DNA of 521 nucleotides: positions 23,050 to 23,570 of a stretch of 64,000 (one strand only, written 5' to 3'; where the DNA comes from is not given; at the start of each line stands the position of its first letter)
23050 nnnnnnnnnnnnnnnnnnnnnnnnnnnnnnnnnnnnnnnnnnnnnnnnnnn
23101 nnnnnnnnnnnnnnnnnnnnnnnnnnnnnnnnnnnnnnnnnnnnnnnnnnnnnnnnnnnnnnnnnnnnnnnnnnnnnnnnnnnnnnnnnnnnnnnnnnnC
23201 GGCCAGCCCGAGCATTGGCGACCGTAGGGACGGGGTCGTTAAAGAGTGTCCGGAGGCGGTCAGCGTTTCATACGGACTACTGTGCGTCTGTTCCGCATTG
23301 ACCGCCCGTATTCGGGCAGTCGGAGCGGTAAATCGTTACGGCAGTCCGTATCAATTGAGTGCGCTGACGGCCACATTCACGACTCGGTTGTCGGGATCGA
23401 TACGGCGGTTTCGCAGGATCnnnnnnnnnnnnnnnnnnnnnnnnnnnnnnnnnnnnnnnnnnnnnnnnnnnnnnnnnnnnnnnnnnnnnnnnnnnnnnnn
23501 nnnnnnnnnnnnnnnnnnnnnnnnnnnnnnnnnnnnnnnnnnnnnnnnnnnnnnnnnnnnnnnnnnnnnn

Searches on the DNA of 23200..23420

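Call 15: search_rna_families(source=window, start=23200, end=23420, threshold=evalue, max_evalue=10, show_alignments=3)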
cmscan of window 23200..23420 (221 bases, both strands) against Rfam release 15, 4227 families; matches with E-value up to 10: 2.
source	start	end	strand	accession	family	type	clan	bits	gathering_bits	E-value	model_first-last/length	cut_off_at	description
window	23263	23358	+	RF03465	MIR9666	Gene; miRNA;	-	15.6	88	1.2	1-98/98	no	MIR9666 microRNA precursor family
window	23200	23210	-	RF02975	DUF3800-XI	Gene; sRNA;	-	9.9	37.8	7.2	1-11/48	3'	DUF3800-XI RNA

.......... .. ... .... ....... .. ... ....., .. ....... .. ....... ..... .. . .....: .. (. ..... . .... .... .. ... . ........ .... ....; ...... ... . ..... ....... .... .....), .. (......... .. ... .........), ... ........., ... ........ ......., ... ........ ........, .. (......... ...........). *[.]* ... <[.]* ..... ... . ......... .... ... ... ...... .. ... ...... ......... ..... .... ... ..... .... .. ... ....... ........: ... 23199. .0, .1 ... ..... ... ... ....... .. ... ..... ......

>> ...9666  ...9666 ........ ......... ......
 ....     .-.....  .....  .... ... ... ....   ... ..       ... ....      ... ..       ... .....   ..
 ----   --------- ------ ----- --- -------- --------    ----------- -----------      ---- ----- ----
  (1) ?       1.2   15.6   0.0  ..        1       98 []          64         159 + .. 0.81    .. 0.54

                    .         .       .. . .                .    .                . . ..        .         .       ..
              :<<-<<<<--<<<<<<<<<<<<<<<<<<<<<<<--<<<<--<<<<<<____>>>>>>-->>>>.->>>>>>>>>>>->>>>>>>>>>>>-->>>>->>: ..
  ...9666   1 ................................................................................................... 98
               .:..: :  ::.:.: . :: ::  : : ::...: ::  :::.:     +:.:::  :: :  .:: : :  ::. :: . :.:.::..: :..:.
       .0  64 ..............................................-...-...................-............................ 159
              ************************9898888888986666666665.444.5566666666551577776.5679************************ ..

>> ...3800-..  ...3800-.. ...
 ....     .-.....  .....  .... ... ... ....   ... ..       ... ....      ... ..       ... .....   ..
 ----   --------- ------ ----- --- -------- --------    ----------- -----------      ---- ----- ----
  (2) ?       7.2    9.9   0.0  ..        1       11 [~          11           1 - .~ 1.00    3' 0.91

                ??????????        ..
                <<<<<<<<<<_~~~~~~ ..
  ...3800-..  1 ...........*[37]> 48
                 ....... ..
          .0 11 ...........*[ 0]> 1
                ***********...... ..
